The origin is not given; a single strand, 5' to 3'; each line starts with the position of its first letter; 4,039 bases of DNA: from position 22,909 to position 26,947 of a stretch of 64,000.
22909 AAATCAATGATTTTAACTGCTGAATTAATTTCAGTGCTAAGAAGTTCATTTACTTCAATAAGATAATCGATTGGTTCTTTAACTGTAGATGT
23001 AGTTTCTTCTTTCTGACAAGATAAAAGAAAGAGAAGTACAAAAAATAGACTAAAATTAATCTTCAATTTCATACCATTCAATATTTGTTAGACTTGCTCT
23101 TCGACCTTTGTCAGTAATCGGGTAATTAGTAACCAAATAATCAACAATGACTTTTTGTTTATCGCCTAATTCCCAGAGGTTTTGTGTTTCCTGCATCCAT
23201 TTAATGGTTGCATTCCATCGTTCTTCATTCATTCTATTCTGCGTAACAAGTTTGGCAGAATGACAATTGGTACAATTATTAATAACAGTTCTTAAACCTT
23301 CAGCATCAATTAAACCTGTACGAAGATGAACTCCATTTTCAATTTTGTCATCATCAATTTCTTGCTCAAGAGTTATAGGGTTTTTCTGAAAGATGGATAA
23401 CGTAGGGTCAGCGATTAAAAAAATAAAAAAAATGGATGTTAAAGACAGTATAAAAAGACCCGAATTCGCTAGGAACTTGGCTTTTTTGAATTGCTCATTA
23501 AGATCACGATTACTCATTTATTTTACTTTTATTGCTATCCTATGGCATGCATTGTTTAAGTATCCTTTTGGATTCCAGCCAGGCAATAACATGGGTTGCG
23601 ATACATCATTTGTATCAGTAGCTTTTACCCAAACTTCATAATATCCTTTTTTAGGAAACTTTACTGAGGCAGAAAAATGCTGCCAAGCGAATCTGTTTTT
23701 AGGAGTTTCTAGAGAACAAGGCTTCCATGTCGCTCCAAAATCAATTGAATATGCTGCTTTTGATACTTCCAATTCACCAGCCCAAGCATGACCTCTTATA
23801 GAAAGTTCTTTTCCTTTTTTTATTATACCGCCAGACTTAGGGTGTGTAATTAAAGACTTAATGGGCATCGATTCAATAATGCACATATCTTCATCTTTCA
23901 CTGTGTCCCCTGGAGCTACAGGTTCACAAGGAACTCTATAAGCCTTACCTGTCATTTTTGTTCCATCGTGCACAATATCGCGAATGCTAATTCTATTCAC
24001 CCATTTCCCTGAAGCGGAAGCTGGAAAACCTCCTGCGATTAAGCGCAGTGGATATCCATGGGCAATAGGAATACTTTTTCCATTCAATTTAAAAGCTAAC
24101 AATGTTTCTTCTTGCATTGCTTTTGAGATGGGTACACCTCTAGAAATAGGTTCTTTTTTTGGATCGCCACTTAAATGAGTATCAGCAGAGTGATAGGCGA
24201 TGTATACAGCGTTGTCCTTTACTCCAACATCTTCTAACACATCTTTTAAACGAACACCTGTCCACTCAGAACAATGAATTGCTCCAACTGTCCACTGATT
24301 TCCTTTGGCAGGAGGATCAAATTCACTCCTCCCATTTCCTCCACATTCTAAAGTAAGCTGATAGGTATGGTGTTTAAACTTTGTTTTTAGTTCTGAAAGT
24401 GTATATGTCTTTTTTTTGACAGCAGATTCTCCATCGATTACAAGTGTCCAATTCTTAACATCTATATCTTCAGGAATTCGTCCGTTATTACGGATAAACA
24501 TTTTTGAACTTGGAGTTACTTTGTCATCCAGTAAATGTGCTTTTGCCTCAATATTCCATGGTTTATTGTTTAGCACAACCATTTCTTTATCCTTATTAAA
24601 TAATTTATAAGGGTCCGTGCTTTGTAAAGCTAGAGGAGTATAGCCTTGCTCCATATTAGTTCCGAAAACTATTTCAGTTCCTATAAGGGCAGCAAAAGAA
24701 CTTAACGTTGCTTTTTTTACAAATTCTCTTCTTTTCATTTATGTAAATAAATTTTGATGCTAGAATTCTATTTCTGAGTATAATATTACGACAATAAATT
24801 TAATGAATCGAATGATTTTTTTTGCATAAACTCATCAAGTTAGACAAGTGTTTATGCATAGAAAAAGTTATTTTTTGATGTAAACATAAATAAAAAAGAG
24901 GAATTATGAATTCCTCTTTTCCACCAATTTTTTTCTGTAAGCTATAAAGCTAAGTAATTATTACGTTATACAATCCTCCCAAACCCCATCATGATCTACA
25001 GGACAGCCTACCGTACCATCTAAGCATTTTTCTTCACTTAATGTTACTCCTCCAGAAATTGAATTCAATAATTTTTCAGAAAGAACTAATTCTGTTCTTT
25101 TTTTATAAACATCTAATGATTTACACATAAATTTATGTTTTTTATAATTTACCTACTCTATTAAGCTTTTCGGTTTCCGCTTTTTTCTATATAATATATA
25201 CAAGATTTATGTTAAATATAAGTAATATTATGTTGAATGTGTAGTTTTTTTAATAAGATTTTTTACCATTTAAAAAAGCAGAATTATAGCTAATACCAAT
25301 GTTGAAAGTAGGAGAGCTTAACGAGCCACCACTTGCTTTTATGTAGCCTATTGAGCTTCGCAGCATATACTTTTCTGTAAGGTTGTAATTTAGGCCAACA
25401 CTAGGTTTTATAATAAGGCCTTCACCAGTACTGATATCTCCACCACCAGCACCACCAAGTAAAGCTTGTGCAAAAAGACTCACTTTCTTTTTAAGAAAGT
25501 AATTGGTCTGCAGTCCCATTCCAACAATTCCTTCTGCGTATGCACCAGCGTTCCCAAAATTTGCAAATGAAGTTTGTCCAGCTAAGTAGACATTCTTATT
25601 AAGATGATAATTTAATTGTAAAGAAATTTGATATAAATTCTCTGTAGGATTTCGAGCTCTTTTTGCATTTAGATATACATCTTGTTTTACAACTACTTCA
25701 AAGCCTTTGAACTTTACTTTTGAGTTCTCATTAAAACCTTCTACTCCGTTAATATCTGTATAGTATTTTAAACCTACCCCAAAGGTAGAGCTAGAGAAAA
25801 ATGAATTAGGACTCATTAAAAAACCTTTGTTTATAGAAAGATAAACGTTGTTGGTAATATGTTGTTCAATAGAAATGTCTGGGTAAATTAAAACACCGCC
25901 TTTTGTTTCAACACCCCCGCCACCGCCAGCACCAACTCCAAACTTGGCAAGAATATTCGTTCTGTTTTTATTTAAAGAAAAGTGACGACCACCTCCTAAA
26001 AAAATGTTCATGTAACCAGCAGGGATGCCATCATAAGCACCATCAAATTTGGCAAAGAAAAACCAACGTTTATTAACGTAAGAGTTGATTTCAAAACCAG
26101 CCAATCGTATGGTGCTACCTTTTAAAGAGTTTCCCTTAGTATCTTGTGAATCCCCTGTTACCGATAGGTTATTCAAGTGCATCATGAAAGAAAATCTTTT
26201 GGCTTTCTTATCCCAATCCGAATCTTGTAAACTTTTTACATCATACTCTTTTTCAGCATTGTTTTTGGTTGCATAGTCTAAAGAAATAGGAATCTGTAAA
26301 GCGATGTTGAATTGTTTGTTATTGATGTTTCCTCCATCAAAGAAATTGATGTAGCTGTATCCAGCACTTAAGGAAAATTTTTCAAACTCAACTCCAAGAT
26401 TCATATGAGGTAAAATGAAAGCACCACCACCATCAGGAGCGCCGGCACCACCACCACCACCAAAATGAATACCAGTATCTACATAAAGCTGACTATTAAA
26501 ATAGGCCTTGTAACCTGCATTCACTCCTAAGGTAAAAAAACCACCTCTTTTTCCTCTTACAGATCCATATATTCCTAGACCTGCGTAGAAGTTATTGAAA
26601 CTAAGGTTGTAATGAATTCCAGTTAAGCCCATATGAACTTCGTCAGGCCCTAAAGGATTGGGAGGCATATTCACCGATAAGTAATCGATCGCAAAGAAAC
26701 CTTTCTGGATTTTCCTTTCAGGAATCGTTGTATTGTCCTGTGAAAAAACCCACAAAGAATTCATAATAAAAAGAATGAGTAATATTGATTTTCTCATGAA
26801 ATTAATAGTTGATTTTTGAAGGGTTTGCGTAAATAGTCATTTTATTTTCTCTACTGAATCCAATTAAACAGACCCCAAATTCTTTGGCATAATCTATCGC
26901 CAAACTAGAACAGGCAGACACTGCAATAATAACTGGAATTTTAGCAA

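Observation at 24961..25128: Unannotated double-glycine leader peptide with a three-Cys acidic core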

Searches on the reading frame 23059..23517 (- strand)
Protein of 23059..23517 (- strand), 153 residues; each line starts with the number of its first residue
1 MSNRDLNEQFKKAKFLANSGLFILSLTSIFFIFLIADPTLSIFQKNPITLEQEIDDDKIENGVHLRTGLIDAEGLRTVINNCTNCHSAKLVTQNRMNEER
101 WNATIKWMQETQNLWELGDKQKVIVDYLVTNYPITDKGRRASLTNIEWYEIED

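Call 24: search_protein_families(library=ncbifam, proteins=[window:23059-23517:-], max_evalue=0.01)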
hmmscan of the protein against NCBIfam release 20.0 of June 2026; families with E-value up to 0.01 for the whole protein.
window:23059-23517:- (153 aa): 1 family
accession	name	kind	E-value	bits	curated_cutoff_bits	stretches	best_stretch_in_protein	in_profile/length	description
NF052246.1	SorB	equivalog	1.4e-07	31.5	93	1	66-132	16-80/80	SorB family sulfite dehydrogenase c-type cytochrome subunit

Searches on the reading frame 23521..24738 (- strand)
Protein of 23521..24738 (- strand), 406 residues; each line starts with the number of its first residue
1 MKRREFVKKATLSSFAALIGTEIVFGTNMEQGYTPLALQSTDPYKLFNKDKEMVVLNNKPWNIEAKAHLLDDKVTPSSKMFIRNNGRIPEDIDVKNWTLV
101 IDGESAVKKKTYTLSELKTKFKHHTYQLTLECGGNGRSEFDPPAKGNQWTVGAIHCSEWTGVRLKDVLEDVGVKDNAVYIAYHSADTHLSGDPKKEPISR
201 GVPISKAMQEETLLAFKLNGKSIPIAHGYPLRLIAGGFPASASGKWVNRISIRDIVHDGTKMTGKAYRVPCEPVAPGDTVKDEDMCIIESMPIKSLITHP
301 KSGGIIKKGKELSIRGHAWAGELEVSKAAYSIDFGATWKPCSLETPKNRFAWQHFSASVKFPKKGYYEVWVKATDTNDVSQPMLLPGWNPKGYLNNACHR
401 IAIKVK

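Call 24: search_protein_families(library=ncbifam, proteins=[window:23521-24738:-], max_evalue=0.01)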
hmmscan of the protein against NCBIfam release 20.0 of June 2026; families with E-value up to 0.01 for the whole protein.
window:23521-24738:- (406 aa): 4 families
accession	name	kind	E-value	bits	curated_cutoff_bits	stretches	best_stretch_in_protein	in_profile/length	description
NF052245.1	SorA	equivalog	1.6e-64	218.1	600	1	3-404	1-395/396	SorA family sulfite dehydrogenase catalytic subunit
NF052247.1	SorT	equivalog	1.1e-55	189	570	1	40-405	31-385/387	SorT family sulfite dehydrogenase catalytic subunit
TIGR04555.1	sulfite_DH_soxC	equivalog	5.8e-46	157.2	420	1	70-383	83-375/408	sulfite dehydrogenase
NF003767.0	PRK05363.1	equivalog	4.3e-09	36.1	207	1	159-235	145-228/320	protein-methionine-sulfoxide reductase catalytic subunit MsrP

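Call 45: list_cluster_members(proteins=[window:23521-24738:-, P0003])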
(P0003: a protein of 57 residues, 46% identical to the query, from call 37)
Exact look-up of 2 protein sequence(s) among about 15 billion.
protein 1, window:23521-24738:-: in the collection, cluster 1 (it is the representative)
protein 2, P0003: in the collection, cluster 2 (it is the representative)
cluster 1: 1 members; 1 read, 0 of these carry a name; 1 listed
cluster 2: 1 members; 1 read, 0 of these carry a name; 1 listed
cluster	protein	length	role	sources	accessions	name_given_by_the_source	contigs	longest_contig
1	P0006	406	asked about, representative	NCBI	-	-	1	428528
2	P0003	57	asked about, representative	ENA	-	-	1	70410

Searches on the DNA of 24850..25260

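Call 51: search_rna_families(source=window, start=24850, end=25260, threshold=evalue, max_evalue=10)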
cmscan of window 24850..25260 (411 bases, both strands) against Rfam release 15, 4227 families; matches with E-value up to 10: 10.
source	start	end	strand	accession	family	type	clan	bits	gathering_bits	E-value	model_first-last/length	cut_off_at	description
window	25150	25183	-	RF02914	DUF805b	Cis-reg;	CL00115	48.3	35.6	7.2e-13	1-35/35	no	DUF805b RNA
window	24888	24959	-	RF02551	DapZ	Cis-reg;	-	27.3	56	0.0081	1-78/78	no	ABC transporter regulator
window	24857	24925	-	RF02934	caiA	Gene; sRNA;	-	23.7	55.5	0.095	1-78/78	no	caiA RNA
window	24892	24922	-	RF03623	mir-1252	Gene; miRNA;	-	20.7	70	0.55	1-65/65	no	mir-1252 microRNA precursor family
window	24882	24938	-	RF02907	patAB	Cis-reg; leader;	-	18.6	92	2.2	1-57/57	no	patAB leader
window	24886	24959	-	RF02029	sraA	Gene; sRNA;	-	18.1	56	3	1-95/95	no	sraA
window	24887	24930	-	RF04148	MIR844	Gene; miRNA;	-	16.7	70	1.1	1-114/114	no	MIR844 microRNA precursor family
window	25011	25062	+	RF01423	snoR117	Gene; snRNA; snoRNA; CD-box;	-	15.2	42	2.1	24-75/80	no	small nucleolar RNA snoR117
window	24897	24939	-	RF02032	GOLLD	Gene;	-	12.8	150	0.36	336-383/416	no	Giant, ornate, lake- and Lactobacillales-derived (GOLLD) RNA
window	25089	25133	-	RF02577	tsr24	Gene; sRNA;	-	10.9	50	4.6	1-238/238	no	S. aureus tsr24 small RNA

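Call 52: search_rna_families(source=window, start=25100, end=25250, threshold=gathering, show_alignments=1)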
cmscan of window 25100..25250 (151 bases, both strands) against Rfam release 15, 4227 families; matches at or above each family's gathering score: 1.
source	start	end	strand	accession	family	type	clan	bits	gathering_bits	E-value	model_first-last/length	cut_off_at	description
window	25150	25183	-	RF02914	DUF805b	Cis-reg;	CL00115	48.3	35.6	2.7e-13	1-35/35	no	DUF805b RNA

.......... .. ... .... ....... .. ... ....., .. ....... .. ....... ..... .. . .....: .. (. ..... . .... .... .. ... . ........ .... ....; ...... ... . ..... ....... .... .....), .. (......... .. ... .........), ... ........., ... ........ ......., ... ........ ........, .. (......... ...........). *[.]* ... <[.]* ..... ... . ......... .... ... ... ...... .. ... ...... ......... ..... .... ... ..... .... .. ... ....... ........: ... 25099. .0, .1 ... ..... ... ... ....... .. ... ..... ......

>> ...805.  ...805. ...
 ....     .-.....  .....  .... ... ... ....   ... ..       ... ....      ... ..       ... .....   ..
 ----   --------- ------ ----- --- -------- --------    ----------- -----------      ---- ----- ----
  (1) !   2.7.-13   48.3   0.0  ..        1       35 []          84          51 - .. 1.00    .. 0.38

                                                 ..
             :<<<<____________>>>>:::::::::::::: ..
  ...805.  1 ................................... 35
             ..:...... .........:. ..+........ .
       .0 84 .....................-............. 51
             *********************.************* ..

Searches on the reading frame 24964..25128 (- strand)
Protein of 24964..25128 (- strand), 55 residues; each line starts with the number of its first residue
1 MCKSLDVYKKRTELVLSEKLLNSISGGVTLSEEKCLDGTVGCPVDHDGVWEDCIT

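Call 5: search_protein_families(library=ncbifam, proteins=[window:24964-25128:-], max_evalue=10)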
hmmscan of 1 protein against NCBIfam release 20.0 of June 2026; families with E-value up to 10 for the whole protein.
window:24964-25128:- (55 aa): 0 families

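Call 6: search_protein_families(library=pfam, proteins=[window:24964-25128:-], max_evalue=10)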
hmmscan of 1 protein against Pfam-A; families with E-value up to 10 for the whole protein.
window:24964-25128:- (55 aa): 0 families

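Call 10: find_homologous_proteins(query=window:24964-25128:-, max_evalue=1)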
Query window:24964-25128:- (55 aa): 1 proteins with E <= 1 among 1 candidates.
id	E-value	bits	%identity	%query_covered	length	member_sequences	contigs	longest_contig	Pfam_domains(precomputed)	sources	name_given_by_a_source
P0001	7.2e-30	119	100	100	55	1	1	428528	-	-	-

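Call 37: search_protein_representatives(protein=window:24964-25128:-)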
Query: 55 residues. Proteins with E-value up to 0.001 (for the whole library): 5; up to 1e-10: 1; up to 1e-30: 0. The best 5 are listed.
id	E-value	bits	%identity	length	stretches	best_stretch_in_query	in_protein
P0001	2.3e-30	118.7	100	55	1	1-55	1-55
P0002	1.7e-05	40.9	34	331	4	12-49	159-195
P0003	4.9e-04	36.3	46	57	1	1-54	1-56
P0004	5.3e-04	36.2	36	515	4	19-50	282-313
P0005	9.6e-04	35.4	52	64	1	5-48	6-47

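Call 39: find_encoding_contigs(protein=P0003, flank=10000)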
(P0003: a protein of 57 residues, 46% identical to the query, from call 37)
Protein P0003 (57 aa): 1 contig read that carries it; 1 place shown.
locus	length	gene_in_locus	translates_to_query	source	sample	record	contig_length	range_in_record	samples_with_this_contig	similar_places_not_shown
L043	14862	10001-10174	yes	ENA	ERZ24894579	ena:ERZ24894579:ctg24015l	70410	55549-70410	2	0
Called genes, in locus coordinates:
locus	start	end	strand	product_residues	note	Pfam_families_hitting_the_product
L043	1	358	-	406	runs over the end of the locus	PF08534:Redoxin, PF00085:Thioredoxin (weak), PF00578:AhpC-TSA, PF13905:Thioredoxin_8, PF12543:DUF3738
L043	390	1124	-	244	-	PF13349:DUF4097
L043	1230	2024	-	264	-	PF13349:DUF4097 (weak)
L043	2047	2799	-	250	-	PF13490:zf-HC2, PF02985:HEAT (faint), PF13646:HEAT_2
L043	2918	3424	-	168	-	PF04542:Sigma70_r2, PF08281:Sigma70_r4_2, PF04545:Sigma70_r4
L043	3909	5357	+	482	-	PF00656:Peptidase_C14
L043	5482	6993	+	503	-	PF10137:CAP12-PCTIR_TIR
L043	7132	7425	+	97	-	-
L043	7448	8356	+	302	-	PF13289:SIR2_2 (weak)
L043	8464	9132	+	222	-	-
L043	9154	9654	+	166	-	-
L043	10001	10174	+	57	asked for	-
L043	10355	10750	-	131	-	PF01638:HxlR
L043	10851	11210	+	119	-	PF13564:DoxX_2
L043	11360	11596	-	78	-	PF04480:DUF559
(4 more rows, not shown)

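Call 40: find_encoding_contigs(protein=P0005, flank=10000)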
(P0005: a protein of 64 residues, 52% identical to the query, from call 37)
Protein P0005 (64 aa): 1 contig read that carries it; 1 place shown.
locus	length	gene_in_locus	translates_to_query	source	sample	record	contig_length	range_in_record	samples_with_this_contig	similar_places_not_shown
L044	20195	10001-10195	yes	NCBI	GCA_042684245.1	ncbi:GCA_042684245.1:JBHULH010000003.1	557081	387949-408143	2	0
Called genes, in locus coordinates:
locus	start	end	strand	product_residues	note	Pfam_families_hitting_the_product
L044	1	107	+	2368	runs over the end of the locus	PF14349:SprA_N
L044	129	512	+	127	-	PF01597:GCV_H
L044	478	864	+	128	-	PF04892:VanZ-LLP1 (weak)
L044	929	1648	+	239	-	PF03544:TonB_C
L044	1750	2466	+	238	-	PF03544:TonB_C (weak)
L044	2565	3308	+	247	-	PF03544:TonB_C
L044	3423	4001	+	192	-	PF25084:LbH_EIF2B, PF00132:Hexapep, PF25087:GMPPB_C (weak), PF14602:Hexapep_2 (weak)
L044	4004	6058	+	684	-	-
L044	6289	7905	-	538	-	PF13428:TPR_14 (faint), PF13424:TPR_12, PF00515:TPR_1 (faint), PF07719:TPR_2 (faint), PF13181:TPR_8 (faint), PF13374:TPR_10 (faint)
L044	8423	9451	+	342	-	PF12388:Peptidase_M57, PF13688:Reprolysin_5 (weak), PF02839:CBM_5_12 (faint)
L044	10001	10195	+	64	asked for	-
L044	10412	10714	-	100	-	PF01541:GIY-YIG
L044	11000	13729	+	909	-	PF16078:2-oxogl_dehyd_N, PF00676:E1_dh, PF02779:Transket_pyr, PF16870:OxoGdeHyase_C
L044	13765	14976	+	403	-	PF00364:Biotin_lipoyl, PF26018:BSH_RND_rel (faint), PF02817:E3_binding, PF00198:2-oxoacid_dh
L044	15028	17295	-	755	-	PF01384:PHO4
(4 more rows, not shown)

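Call 42: find_homologous_proteins(query=A2, max_evalue=10)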
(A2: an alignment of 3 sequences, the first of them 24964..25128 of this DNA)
Query A2 (3 sequences) (55 aa, profile of the alignment): 3 proteins with E <= 10 among 17 candidates.
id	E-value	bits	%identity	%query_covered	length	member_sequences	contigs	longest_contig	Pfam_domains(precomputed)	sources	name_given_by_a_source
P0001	7.5e-29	117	100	100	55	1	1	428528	-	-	-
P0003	8.6e-28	114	45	98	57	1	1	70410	-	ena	-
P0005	6.7e-25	105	45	91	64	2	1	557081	-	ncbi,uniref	ncbi:hypothetical protein [Pseudotenacibaculum haliotis]|uniref:Uncharacterized protein n=1 Tax=Pseu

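Call 43: find_related_loci(query=A2, collection=genome_contigs, flank=6000)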
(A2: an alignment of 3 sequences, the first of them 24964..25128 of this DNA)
Query A2 (55 aa) in genome_contigs; peptide patterns used: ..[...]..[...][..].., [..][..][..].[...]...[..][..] (x = any residue, [..] = any of these).
36 stretches matched a pattern; 2 encode a relative of the query (tblastn E <= 1e-3); 2 distinct loci.
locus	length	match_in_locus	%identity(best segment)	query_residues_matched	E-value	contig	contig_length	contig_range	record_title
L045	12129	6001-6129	51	5-49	5e-10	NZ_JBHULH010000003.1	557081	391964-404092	Pseudotenacibaculum haliotis strain KCTC 52127 platanus_K_default_3, whole genome shotgun sequence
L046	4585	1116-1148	91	38-48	3e-5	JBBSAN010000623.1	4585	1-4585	MAG: Chloroflexia bacterium isolate La6_metabat2.004 La6_metabat2.004_K_1557882_L_4585_cov_9.0718, whole genome shotgun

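Call 58: predict_structure(alignment_id=A2)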
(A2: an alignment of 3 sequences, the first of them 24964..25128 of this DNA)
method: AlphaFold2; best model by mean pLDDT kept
length: 55 residues; sequences in the alignment: 3
mean_pLDDT: 50.4   pTM: 0.18
mean pLDDT of the five models: 50.4, 47.6, 44.2, 43.2, 41.9
residues with pLDDT >= 90: 0; 70-90: 0; 50-70: 30; < 50: 25
segments of 3 or more residues with pLDDT < 50: 1-3, 21-33, 45-49, 53-55
pLDDT, mean of each block of 10 residues (from residue 1): 52 56 42 51 51 50
secondary structure, 60 per line:
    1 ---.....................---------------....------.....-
elements in order: H4-24 E40-43 E50-54

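Call 78: search_solved_structures(query=A2, max_evalue=10)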
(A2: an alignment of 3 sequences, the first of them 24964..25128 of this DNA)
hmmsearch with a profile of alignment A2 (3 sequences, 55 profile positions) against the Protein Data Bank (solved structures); distinct sequences matched with E-value up to 10: 0.

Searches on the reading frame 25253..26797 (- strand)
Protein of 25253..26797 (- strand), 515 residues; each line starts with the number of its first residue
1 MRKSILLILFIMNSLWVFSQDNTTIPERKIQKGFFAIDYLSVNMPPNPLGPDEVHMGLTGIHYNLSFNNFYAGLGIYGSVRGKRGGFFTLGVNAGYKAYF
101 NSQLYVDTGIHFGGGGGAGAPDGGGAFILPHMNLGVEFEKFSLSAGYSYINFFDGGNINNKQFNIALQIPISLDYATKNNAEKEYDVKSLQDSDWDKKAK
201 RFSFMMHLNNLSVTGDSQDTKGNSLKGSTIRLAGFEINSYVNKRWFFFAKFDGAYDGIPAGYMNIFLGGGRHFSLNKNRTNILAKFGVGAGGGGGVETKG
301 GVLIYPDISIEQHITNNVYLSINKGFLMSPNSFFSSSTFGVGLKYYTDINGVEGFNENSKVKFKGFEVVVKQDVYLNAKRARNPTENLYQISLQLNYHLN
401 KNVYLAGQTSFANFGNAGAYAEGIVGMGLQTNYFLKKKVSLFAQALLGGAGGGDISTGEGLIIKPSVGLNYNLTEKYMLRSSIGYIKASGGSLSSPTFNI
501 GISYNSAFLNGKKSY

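Call 24: search_protein_families(library=ncbifam, proteins=[window:25253-26797:-], max_evalue=0.01)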
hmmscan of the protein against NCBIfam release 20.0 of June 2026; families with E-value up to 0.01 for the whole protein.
window:25253-26797:- (515 aa): 0 families

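Call 36: search_protein_families(library=pfam, proteins=[window:25253-26797:-], max_evalue=1)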
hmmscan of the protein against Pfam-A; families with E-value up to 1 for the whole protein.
window:25253-26797:- (515 aa): 1 family
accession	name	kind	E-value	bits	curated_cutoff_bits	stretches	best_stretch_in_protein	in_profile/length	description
PF04338.18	DUF481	-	0.022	15.2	21.1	1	375-448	38-111/210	Protein of unknown function, DUF481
